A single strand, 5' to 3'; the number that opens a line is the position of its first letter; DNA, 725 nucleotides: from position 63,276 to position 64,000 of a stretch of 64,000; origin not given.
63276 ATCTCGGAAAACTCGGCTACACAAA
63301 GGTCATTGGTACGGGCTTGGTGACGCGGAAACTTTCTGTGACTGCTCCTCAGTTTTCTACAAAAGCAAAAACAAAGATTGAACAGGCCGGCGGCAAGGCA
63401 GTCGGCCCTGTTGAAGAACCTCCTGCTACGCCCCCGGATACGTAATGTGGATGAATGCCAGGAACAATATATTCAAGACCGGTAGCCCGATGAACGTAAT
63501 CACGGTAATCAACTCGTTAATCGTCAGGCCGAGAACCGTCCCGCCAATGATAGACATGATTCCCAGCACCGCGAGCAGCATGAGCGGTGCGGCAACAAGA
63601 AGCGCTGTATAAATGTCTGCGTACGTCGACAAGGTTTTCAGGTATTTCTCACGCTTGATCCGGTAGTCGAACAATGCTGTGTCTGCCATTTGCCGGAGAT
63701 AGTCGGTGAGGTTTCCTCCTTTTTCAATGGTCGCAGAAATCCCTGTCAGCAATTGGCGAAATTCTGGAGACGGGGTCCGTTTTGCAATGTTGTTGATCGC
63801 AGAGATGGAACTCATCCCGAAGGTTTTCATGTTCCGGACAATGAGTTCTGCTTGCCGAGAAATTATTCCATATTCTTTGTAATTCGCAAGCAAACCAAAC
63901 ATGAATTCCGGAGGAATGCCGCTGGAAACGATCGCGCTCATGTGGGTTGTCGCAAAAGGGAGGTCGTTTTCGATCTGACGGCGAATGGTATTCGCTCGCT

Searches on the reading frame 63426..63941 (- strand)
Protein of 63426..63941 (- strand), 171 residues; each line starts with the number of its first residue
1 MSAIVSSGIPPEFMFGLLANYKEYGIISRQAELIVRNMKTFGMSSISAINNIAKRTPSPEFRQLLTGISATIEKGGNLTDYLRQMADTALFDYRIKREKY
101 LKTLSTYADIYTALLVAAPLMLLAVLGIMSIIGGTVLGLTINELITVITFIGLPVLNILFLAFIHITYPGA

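Call 8: search_protein_families(library=pfam, proteins=[window:63426-63941:-], max_evalue=0.01)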
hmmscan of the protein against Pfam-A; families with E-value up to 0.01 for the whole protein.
window:63426-63941:- (171 aa): 2 families
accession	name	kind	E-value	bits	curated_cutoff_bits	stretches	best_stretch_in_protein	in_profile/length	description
PF00482.28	T2SSF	-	2.2e-16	60.4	25.2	1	1-124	5-123/125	Type II secretion system (T2SS), protein F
PF10653.15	Phage-A118_gp45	-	0.0028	18.1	27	1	31-83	2-50/62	Protein gp45 of Bacteriophage A118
